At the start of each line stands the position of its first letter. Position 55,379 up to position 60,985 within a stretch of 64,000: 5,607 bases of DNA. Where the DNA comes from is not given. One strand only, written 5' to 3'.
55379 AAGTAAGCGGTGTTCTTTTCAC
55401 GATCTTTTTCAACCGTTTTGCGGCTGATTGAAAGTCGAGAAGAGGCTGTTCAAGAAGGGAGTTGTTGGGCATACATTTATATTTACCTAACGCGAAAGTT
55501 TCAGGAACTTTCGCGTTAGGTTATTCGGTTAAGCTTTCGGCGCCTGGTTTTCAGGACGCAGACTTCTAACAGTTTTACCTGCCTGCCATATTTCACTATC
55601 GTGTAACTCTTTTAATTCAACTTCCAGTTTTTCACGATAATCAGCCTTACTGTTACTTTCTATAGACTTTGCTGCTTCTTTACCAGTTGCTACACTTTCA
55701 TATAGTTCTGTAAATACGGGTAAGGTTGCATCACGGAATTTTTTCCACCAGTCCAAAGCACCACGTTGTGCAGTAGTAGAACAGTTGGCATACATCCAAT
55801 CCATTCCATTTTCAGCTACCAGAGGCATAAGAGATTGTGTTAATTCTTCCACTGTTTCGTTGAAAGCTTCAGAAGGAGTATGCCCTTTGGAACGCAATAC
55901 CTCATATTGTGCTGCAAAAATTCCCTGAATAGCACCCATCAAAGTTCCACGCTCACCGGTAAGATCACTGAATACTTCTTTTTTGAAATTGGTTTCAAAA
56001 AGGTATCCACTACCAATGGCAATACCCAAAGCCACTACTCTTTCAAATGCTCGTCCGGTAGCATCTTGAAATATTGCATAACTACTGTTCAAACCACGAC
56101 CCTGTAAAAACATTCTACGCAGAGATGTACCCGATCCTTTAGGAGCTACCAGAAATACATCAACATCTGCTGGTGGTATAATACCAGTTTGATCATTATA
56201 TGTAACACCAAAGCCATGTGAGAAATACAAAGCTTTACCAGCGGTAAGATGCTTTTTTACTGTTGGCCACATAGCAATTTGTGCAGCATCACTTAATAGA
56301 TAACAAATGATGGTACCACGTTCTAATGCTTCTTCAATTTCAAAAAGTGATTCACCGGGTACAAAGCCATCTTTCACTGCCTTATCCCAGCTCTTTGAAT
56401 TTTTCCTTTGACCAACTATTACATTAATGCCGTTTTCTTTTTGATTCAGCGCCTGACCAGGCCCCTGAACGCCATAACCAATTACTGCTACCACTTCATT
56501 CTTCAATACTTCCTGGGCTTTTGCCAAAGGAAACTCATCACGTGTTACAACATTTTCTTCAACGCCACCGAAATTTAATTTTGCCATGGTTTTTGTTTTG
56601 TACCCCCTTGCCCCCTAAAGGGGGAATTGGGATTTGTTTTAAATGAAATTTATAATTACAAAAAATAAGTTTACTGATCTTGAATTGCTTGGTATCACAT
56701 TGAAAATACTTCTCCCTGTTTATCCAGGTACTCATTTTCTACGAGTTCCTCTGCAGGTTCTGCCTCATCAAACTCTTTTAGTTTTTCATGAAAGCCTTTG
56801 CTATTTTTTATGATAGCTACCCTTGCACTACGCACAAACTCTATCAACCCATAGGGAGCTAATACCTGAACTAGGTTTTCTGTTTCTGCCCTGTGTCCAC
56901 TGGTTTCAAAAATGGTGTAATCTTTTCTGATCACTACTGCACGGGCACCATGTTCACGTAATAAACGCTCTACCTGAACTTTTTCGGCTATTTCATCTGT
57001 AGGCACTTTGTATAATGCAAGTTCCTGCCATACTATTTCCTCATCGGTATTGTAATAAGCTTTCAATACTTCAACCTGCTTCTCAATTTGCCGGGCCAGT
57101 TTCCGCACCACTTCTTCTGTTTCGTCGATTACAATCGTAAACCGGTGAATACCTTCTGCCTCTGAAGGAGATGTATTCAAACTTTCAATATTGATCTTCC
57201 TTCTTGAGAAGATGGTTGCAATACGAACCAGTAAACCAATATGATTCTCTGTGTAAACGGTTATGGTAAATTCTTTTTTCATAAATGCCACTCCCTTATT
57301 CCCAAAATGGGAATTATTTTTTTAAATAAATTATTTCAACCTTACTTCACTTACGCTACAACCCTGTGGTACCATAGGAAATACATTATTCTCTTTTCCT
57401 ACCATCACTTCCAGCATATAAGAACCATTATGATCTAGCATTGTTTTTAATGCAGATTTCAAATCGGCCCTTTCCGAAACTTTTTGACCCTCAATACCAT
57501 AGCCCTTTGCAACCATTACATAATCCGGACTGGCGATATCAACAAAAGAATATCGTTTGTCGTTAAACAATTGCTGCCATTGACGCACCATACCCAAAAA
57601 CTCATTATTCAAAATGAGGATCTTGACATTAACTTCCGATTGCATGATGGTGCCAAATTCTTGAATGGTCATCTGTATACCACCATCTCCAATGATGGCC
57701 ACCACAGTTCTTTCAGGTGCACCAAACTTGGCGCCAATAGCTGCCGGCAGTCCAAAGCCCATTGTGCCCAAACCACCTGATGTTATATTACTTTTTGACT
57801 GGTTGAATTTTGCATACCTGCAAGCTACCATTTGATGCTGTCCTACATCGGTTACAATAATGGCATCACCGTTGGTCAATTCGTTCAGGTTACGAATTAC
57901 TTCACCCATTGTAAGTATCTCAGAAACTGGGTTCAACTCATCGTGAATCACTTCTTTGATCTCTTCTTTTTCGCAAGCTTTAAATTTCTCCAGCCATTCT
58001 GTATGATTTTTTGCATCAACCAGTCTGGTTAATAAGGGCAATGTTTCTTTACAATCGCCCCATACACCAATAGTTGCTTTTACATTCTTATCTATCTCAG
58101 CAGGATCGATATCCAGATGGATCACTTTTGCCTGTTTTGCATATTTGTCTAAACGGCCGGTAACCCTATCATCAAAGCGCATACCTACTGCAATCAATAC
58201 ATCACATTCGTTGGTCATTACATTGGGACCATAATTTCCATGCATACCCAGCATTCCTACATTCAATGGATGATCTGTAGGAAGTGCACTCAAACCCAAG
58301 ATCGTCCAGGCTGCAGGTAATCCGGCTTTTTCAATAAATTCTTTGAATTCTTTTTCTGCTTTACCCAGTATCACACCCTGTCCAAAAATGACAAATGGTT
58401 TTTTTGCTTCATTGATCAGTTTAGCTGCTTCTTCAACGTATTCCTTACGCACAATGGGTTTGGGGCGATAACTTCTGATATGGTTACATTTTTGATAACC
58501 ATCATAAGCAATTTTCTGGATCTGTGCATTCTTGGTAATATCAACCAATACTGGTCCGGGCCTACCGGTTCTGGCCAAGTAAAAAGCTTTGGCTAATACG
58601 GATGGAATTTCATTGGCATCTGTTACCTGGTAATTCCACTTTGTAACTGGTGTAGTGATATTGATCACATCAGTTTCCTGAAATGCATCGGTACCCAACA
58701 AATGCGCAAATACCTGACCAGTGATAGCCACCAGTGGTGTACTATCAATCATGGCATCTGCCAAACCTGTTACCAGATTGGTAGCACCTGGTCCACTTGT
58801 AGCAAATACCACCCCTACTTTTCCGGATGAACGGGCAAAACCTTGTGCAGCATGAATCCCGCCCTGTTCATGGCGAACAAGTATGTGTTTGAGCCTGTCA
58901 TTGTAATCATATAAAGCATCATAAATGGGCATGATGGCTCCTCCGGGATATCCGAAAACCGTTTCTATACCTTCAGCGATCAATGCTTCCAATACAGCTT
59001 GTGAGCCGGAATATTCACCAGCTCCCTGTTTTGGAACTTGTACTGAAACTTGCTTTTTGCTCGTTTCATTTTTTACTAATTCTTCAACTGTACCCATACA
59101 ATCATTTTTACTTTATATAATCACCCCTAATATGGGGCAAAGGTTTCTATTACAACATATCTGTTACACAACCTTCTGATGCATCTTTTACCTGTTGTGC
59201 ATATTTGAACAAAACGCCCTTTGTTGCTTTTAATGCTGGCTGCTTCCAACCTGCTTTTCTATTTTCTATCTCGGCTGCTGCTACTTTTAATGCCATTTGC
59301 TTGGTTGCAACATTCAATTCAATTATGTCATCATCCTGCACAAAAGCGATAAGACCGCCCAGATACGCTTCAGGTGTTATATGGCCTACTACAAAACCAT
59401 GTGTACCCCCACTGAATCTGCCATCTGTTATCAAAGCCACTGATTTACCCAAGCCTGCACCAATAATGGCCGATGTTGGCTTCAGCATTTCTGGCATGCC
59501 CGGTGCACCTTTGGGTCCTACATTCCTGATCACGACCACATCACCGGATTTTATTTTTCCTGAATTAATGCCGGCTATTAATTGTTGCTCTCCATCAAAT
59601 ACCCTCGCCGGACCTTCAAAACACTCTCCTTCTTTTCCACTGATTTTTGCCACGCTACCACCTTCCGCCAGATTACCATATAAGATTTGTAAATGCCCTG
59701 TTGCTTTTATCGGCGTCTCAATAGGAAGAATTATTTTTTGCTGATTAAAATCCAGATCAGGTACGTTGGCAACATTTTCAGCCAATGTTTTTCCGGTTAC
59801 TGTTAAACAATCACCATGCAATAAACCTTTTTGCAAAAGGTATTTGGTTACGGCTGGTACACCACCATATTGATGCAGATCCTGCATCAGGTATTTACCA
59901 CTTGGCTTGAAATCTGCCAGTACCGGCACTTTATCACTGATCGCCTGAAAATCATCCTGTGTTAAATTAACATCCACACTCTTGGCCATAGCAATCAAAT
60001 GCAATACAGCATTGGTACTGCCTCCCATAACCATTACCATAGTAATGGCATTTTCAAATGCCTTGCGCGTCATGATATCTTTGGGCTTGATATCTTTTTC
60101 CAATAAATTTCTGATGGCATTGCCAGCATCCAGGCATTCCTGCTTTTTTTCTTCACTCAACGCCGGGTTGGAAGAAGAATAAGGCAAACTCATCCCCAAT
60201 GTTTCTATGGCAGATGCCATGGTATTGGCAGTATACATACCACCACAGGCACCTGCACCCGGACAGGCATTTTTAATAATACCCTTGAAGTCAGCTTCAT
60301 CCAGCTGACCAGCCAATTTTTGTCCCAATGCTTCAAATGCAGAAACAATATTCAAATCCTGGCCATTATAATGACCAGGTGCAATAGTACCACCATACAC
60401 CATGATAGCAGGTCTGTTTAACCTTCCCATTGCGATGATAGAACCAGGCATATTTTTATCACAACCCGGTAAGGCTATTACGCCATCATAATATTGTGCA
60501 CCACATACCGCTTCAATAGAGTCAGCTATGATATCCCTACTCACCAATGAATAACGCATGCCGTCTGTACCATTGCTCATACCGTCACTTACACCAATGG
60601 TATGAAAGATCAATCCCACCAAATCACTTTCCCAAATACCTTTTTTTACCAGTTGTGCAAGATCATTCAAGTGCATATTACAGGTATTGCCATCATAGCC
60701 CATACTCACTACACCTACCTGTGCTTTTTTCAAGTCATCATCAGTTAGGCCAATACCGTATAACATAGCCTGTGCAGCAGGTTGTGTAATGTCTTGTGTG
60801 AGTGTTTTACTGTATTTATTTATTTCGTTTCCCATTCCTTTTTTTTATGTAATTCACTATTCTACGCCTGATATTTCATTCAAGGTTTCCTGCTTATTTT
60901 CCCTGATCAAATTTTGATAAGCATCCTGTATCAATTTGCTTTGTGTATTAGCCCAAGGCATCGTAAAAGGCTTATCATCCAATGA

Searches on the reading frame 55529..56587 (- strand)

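Call 13: search_protein_families(library=ncbifam, proteins=[window:55529-56587:-], max_evalue=1e-10)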
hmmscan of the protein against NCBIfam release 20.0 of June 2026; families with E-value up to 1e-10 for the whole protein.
window:55529-56587:- (352 aa): 4 families
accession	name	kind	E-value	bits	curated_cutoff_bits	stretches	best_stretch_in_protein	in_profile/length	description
TIGR00465.1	ilvC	equivalog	3.4e-93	312.1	226.15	1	28-347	1-313/314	ketol-acid reductoisomerase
NF004017.0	PRK05479.1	equivalog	4.1e-62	209.9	336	1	25-346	12-327/337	ketol-acid reductoisomerase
NF009940.0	PRK13403.1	equivalog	1.8e-40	138.8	406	1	26-277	12-257/335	ketol-acid reductoisomerase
NF003557.0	PRK05225.1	equivalog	5.4e-25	87.9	713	1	13-312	22-320/491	ketol-acid reductoisomerase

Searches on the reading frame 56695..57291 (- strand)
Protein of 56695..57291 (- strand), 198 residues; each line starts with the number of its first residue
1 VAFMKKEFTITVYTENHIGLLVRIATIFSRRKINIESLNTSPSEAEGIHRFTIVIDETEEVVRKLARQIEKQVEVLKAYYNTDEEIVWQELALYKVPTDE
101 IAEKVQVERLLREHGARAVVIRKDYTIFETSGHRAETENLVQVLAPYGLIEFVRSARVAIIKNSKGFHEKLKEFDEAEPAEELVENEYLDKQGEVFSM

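Call 13: search_protein_families(library=ncbifam, proteins=[window:56695-57291:-], max_evalue=1e-10)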
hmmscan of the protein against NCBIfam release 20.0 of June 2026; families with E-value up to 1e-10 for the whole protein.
window:56695-57291:- (198 aa): 2 families
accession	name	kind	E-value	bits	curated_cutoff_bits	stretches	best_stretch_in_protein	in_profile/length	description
NF008864.0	PRK11895.1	equivalog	8.5e-32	110.1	119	1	8-166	4-161/164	acetolactate synthase small subunit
TIGR00119.1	acolac_sm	equivalog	2.4e-27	95.9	56.9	1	9-162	4-156/158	acetolactate synthase small subunit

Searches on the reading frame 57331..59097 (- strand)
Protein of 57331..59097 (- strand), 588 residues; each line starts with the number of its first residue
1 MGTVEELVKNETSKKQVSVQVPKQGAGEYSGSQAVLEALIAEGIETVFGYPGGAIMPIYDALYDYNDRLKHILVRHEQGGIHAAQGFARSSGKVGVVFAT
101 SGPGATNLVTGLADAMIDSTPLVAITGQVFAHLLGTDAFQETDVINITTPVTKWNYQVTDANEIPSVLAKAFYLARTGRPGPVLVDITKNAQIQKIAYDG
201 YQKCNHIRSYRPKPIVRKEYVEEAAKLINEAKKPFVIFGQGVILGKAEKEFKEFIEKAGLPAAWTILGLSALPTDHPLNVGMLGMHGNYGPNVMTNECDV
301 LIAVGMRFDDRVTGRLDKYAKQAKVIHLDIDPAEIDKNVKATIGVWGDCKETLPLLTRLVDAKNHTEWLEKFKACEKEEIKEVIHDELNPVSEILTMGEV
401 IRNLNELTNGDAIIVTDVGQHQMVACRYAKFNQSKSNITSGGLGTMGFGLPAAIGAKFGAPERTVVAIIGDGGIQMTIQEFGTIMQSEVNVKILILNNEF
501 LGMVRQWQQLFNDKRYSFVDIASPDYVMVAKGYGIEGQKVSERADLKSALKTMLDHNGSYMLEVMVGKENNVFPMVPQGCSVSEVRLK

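Call 13: search_protein_families(library=ncbifam, proteins=[window:57331-59097:-], max_evalue=1e-10)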
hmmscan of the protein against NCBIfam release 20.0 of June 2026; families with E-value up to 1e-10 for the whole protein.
window:57331-59097:- (588 aa): 52 families (the best 25 are shown)
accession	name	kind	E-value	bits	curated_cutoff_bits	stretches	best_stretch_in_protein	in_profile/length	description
TIGR00118.1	acolac_lg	equivalog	3.9e-213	708.9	538.35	1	30-585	2-553/557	biosynthetic-type acetolactate synthase large subunit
NF006524.0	PRK08978.1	equivalog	2.6e-199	663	738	1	30-584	2-542/548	acetolactate synthase 2 catalytic subunit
NF004710.0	PRK06048.1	equivalog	8.5e-196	651.7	976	1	29-585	8-556/561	acetolactate synthase large subunit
NF005228.0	PRK06725.1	equivalog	1.9e-193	643.8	991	1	21-585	8-564/571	acetolactate synthase large subunit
NF005824.0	PRK07710.1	equivalog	2.4e-193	643.6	976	1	21-584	9-566/573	acetolactate synthase large subunit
NF005651.0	PRK07418.1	subfamily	6.5e-191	635.7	942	1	16-583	6-576/617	acetolactate synthase large subunit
NF004919.0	PRK06276.1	equivalog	1.1e-190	634.8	866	1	30-585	2-556/582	acetolactate synthase large subunit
NF005860.0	PRK07789.1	equivalog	8e-186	619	881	1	10-586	15-598/615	acetolactate synthase large subunit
NF006319.0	PRK08527.1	equivalog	1.5e-183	611.3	905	1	29-586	4-558/565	acetolactate synthase large subunit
NF006581.0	PRK09107.1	equivalog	3.7e-181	603.4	974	1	27-585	9-572/595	acetolactate synthase 3 large subunit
NF005584.0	PRK07282.1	equivalog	9.3e-177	589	970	1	29-584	10-558/566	acetolactate synthase large subunit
NF006016.1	PRK08155.1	equivalog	8.8e-175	582.3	870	1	29-583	3-549/554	acetolactate synthase large subunit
NF005058.0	PRK06466.1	equivalog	1.6e-170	568.4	951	1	30-583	5-564/574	acetolactate synthase 3 large subunit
NF005409.0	PRK06965.1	equivalog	8.7e-167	556.1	1035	1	22-586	14-581/587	acetolactate synthase 3 catalytic subunit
NF006525.0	PRK08979.1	equivalog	5.8e-163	543.3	1084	1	29-586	4-565/572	acetolactate synthase 3 large subunit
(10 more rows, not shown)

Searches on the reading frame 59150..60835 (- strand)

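Call 13: search_protein_families(library=ncbifam, proteins=[window:59150-60835:-], max_evalue=1e-10)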
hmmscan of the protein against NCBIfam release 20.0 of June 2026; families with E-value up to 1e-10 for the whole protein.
window:59150-60835:- (561 aa): 8 families
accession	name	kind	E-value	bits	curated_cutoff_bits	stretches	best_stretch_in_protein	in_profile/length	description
NF002068.0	PRK00911.1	subfamily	2.5e-239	795.5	644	1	5-559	3-556/559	dihydroxy-acid dehydratase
TIGR00110.1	ilvD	equivalog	4.9e-215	715.2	618.15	1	21-559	2-542/543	dihydroxy-acid dehydratase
NF004784.0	PRK06131.1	subfamily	2.3e-128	429.1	539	1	13-561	18-563/576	dihydroxy-acid dehydratase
NF009103.0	PRK12448.1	equivalog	2.7e-124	415.6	710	2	9-357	6-363/616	dihydroxy-acid dehydratase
NF009560.0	PRK13017.1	subfamily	6.1e-117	391.3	684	1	25-559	32-576/595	dihydroxy-acid dehydratase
NF009559.0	PRK13016.1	equivalog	1.2e-114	383.6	882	1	24-561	29-564/578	L-arabinonate dehydratase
TIGR01196.1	edd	equivalog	2.5e-69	234.1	708.25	1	36-529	63-567/601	phosphogluconate dehydratase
TIGR03432.1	yjhG_yagF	hypoth_equivalog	1.4e-62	211.7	808.15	1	82-520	112-576/640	YjhG/YagF family D-xylonate dehydratase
